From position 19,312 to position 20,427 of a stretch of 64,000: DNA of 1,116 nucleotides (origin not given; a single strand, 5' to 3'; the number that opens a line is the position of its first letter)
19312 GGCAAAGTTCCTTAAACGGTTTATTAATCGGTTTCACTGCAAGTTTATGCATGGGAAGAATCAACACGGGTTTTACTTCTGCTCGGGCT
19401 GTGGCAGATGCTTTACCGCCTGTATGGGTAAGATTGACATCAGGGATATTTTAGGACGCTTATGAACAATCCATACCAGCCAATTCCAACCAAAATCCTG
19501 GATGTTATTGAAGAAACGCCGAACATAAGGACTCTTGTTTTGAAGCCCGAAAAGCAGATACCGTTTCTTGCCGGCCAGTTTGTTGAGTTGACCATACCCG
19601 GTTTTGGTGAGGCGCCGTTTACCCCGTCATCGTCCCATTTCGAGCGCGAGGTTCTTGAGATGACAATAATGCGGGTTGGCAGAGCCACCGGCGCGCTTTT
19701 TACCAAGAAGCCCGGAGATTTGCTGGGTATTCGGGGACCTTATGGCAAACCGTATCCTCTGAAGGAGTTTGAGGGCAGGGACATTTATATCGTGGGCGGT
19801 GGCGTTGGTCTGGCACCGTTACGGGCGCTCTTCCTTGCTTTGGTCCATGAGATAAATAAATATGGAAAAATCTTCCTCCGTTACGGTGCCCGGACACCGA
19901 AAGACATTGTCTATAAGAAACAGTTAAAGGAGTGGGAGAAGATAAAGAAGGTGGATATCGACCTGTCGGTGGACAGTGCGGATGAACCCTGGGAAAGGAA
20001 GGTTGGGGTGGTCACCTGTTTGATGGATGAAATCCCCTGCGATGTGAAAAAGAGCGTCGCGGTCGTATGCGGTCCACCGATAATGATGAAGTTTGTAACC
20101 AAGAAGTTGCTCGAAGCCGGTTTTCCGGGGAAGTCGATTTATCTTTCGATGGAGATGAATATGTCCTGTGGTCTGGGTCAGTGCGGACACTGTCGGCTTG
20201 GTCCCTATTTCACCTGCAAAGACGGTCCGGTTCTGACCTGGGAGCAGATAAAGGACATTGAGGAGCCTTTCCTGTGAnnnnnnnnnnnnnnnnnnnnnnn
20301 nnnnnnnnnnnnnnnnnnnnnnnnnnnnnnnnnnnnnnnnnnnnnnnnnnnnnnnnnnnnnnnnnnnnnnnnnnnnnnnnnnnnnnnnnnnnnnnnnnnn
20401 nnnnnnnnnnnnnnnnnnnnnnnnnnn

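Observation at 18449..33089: Sixteen-gene, translationally coupled operon: NAD(P)H/FeS module plus Mo/W-bisPGD oxidoreductase plus group 4 [NiFe] hydrogenase plus complete Mrp antiporter module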

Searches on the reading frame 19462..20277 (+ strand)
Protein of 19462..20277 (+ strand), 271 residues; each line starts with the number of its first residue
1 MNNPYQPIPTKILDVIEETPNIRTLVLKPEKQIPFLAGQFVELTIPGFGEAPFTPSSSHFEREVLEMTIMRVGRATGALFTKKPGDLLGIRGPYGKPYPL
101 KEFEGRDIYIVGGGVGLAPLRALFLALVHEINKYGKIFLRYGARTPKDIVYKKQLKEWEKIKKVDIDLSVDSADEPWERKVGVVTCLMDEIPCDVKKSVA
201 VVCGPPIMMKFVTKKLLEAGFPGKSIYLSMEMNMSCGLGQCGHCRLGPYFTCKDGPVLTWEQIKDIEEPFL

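Call 3: search_protein_families(library=pfam, proteins=[window:19462-20277:+], max_evalue=0.001)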
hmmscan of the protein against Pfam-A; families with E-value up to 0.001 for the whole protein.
window:19462-20277:+ (271 aa): 3 families
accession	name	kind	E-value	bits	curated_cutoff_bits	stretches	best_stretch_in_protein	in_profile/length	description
PF00175.26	NAD_binding_1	-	2.2e-15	57.6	22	1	111-213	2-108/109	Oxidoreductase NAD-binding domain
PF10418.14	DHODB_Fe-S_bind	-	1.2e-07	31.8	23.9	1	232-263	2-40/41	Iron-sulfur cluster binding domain of dihydroorotate dehydrogenase B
PF00970.30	FAD_binding_6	-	7.9e-05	23.4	21.1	1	23-96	15-96/99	Oxidoreductase FAD-binding domain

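Call 20: search_protein_families(library=ncbifam, proteins=[window:19462-20277:+], max_evalue=0.00001)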
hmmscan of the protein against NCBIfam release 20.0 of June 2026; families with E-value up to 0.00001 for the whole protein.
window:19462-20277:+ (271 aa): 24 families
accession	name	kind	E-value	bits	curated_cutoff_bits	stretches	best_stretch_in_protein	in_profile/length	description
NF006220.0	PRK08345.1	subfamily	1e-62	212.1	395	1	2-261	5-285/294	cytochrome-c3 hydrogenase subunit gamma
TIGR02911.1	sulfite_red_B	equivalog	1.3e-59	201.5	288.6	1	4-264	2-257/261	anaerobic sulfite reductase subunit AsrB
NF040835.1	sulfhyd_HydG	equivalog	2.3e-51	174.8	650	1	4-263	14-284/292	NADPH-dependent hydrogenase/sulfhydrogenase 1 subunit gamma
NF040830.1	sulfhyd_ShyC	equivalog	4.9e-50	170.3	600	1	3-260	2-278/288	NAD(P)-dependent hydrogenase/sulfhydrogenase 2 subunit gamma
NF000796.0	PRK00054.1-1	equivalog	2.5e-45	154.7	224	1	7-265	3-237/254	dihydroorotate dehydrogenase electron transfer subunit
NF004862.0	PRK06222.1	subfamily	2e-22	80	220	1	36-259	29-244/281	sulfide/dihydroorotate dehydrogenase-like FAD/NAD-binding protein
NF000798.0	PRK00054.1-3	equivalog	2.2e-21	76.6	219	1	36-263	32-242/244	dihydroorotate dehydrogenase electron transfer subunit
NF009414.0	PRK12778.1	equivalog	6.5e-21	74.3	1103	1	36-262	29-247/752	bifunctional dihydroorotate dehydrogenase B NAD binding subunit/NADPH-dependent glutamate synthase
NF000799.0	PRK00054.1-4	equivalog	1.3e-20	73.6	314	1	59-259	59-252/258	dihydroorotate dehydrogenase electron transfer subunit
NF000797.0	PRK00054.1-2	equivalog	1.5e-20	73.6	270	1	11-257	18-259/267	dihydroorotate dehydrogenase electron transfer subunit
NF045803.1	MethMoxFADbindMmoC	equivalog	3.1e-20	72.3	500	1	30-228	135-337/343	aromatic/alkene monooxygenase hydroxylase FAD-binding subunit MmoC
NF040810.1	BenC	equivalog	4.2e-20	72.2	430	1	21-227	118-326/333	benzoate 1,2-dioxygenase electron transfer component BenC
NF058606.1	GlBtMonoRdsGbcB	equivalog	4.5e-16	58.7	500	1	12-222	18-238/362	glycine betaine monooxygenase reductase subunit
TIGR01941.1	nqrF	equivalog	1.6e-15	57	295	1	70-228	237-400/405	NADH:ubiquinone reductase (Na(+)-transporting) subunit F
NF005963.0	PRK08051.1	equivalog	9.7e-14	51.2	230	1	8-217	4-215/233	NAD(P)H-flavin reductase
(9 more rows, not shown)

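Call 80: search_solved_structures(query=window:19462-20277:+, max_evalue=1e-10)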
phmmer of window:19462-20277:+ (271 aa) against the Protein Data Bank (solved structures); distinct sequences matched with E-value up to 1e-10: 13.
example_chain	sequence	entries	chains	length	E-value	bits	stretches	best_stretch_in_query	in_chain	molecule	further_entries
9nez_C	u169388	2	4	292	1.4e-48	168.8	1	3-263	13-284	Sulfhydrogenase 1 subunit gamma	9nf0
4ylf_A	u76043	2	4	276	5.5e-22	81.5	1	37-263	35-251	Dihydroorotate dehydrogenase B (NAD(+)), electron transfer subunit homolog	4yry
5ksw_B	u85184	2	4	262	7.6e-20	74.5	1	16-262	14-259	Dihydroorotate dehydrogenase B (NAD(+)), electron transfer subunit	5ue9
1ep3_B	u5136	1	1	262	3e-17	66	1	21-262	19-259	DIHYDROOROTATE DEHYDROGENASE B (PYRK SUBUNIT)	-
1ep1_B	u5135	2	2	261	3e-17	66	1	21-262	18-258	DIHYDROOROTATE DEHYDROGENASE B (PYRK SUBUNIT)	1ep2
2r6h_A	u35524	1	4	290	1.1e-13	54.3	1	71-226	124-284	NADH:ubiquinone oxidoreductase, Na translocating, F subunit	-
1tvc_A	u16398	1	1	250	2.3e-13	53.2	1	32-229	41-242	METHANE MONOOXYGENASE COMPONENT C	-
5jca_S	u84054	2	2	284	3.7e-13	52.5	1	36-258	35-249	NADH-dependent Ferredoxin:NADP Oxidoreductase (NfnI) subunit beta | NADH-dependent Ferredoxin:NADP Oxidoreductase subunit beta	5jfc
5ogx_A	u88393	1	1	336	2.6e-12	49.8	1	3-213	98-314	Cytochrome P450 reductase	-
7qty_A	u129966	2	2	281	1.1e-11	47.7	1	77-228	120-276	Na(+)-translocating NADH-quinone reductase subunit F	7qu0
7qu3_A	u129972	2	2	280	2e-11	46.9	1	73-228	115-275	Na(+)-translocating NADH-quinone reductase subunit F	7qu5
7c3a_A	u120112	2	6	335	2.2e-11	46.7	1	12-227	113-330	Ferredoxin reductase component of carbazole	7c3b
7rom_A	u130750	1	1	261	2.6e-11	46.5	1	72-224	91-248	NADH-cytochrome b5 reductase 1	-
